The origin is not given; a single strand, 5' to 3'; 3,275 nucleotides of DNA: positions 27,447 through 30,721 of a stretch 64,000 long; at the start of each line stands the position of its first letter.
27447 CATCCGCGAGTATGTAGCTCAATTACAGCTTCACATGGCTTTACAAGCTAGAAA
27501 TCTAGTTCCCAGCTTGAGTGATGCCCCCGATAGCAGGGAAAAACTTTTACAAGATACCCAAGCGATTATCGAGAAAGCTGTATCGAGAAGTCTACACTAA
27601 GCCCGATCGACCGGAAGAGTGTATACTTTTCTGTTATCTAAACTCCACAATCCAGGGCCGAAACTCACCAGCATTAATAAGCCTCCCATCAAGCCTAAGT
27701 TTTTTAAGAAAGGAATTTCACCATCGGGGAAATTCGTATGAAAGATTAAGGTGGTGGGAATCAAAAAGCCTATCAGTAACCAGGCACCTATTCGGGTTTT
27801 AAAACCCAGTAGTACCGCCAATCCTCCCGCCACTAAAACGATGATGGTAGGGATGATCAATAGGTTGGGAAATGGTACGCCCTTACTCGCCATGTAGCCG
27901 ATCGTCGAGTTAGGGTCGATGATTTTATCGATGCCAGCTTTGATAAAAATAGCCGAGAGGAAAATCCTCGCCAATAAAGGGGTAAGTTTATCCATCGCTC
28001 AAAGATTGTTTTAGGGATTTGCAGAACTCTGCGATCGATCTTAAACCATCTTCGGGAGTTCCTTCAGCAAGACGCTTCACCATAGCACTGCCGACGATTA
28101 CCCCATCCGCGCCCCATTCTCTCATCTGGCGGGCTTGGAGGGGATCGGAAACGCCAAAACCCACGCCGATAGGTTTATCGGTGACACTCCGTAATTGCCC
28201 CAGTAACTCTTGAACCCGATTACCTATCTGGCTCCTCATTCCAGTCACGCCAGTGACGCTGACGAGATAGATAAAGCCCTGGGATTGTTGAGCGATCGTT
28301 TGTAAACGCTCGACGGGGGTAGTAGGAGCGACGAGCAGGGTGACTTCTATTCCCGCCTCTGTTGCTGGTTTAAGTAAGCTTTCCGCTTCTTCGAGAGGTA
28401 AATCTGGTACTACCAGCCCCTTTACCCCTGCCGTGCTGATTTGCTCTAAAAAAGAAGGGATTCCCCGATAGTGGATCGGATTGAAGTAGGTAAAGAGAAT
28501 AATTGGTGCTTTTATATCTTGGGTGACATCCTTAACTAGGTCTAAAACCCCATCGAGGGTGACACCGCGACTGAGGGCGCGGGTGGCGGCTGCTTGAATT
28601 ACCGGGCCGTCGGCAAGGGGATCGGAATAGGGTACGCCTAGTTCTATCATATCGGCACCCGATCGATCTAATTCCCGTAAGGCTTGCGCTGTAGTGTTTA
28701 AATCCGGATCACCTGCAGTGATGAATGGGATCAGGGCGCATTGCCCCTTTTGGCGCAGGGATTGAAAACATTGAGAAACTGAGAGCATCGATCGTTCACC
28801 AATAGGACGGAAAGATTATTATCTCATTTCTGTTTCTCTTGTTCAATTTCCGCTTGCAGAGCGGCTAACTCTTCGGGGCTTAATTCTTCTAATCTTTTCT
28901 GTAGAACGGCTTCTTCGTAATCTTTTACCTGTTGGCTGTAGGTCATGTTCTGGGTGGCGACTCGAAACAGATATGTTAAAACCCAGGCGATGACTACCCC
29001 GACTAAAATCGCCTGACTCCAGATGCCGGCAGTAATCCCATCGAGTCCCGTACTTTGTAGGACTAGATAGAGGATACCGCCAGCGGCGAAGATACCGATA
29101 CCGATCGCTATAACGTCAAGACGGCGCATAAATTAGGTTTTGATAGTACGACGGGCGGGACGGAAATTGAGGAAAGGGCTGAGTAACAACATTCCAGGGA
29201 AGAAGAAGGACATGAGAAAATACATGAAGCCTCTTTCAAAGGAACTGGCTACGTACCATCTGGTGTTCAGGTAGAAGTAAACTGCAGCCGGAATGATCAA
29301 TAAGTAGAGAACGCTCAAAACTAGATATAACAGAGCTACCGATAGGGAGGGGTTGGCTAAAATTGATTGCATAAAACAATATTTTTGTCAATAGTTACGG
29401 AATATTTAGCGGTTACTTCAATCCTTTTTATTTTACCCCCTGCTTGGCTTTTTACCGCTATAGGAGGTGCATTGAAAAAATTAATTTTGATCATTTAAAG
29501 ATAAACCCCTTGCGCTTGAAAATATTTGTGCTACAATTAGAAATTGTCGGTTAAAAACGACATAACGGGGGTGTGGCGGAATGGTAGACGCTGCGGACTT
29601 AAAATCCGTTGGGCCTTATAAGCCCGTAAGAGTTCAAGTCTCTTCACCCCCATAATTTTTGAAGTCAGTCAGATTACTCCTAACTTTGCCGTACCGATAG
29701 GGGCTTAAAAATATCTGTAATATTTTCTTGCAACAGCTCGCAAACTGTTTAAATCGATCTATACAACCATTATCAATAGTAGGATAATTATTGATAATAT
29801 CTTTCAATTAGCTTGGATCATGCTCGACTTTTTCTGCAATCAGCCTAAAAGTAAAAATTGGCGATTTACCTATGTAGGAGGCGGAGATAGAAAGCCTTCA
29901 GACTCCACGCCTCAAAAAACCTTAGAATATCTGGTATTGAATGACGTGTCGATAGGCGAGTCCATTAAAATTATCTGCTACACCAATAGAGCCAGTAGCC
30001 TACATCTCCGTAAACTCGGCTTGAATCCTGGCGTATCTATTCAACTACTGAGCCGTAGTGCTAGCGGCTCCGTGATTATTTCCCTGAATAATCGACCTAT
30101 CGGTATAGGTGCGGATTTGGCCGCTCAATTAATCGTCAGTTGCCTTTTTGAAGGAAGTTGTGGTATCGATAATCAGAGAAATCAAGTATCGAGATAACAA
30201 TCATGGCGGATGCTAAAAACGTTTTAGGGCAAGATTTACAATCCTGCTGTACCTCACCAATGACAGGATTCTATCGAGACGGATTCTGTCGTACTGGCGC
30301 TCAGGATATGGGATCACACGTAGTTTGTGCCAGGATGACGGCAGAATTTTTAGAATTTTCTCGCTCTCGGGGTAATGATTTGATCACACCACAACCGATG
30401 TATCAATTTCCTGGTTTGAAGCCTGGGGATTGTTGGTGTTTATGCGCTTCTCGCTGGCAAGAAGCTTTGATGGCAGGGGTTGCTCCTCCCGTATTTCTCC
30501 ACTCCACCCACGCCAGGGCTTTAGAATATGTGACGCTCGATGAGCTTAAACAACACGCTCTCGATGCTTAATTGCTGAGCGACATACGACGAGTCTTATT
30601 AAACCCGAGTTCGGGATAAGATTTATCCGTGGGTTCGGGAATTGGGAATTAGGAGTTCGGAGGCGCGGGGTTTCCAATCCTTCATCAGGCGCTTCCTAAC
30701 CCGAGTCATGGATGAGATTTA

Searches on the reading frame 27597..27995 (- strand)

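Call 21: search_protein_families(library=pfam, proteins=[window:27597-27995:-])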
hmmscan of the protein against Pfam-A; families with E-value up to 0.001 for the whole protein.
window:27597-27995:- (132 aa): 3 families
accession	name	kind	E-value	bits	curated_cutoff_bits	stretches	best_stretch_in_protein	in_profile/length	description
PF07681.17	DoxX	-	1e-19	71.3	23.6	1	6-86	2-84/85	DoxX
PF02077.20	SURF4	-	1.2e-08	35.4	27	1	52-123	184-264/267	SURF4 family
PF07291.16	MauE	-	9.1e-06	26.4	27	1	6-82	5-84/128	Methylamine utilisation protein MauE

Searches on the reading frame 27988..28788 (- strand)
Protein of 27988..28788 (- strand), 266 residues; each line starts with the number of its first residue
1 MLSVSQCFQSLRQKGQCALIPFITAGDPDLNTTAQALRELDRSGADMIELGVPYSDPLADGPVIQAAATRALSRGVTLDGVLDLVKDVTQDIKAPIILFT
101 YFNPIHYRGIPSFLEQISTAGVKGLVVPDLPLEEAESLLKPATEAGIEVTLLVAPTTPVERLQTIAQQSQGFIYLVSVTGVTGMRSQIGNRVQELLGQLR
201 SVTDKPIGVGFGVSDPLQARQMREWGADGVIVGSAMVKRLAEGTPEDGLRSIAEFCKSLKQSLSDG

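Call 21: search_protein_families(library=pfam, proteins=[window:27988-28788:-])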
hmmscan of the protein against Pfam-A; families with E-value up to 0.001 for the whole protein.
window:27988-28788:- (266 aa): 2 families
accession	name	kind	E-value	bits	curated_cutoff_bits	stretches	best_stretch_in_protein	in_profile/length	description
PF00290.26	Trp_syntA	-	9.8e-93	310.3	27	1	8-262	1-257/259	Tryptophan synthase alpha chain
PF00977.27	His_biosynth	-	3.6e-06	27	23.6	1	154-239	27-108/228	Histidine biosynthesis protein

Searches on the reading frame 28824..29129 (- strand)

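Call 21: search_protein_families(library=pfam, proteins=[window:28824-29129:-])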
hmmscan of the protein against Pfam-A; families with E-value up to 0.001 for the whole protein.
window:28824-29129:- (101 aa): 1 family
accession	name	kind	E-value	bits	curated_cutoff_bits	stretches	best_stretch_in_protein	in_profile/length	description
PF11460.13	DUF3007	-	2.8e-44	149.7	25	1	1-96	1-96/96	Protein of unknown function (DUF3007)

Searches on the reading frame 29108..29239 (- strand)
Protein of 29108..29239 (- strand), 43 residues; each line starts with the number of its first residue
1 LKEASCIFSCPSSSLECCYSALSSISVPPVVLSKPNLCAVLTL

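Call 30: search_protein_families(library=pfam, proteins=[window:29108-29239:-])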
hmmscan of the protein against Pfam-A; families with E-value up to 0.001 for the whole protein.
window:29108-29239:- (43 aa): 0 families

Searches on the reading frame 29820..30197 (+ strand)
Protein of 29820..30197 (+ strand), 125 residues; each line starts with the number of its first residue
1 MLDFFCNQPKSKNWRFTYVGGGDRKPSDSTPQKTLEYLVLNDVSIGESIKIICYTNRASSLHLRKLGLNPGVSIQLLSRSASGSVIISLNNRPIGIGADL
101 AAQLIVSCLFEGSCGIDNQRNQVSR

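Call 21: search_protein_families(library=pfam, proteins=[window:29820-30197:+])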
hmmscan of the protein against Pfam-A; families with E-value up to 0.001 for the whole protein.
window:29820-30197:+ (125 aa): 1 family
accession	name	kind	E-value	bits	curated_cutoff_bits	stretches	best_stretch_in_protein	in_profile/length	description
PF04023.20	FeoA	-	1.4e-07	31.9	23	1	40-107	3-73/74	FeoA domain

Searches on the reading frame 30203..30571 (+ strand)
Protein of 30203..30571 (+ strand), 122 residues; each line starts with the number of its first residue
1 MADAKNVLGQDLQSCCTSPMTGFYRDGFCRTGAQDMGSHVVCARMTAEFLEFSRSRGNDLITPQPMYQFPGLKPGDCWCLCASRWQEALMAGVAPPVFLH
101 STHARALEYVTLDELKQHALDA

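Call 21: search_protein_families(library=pfam, proteins=[window:30203-30571:+])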
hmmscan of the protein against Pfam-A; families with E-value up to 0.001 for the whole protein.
window:30203-30571:+ (122 aa): 1 family
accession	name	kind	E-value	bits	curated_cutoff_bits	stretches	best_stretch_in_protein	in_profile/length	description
PF09996.14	DUF2237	-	1.1e-58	196.6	25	1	5-119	1-115/115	Uncharacterized protein conserved in bacteria (DUF2237)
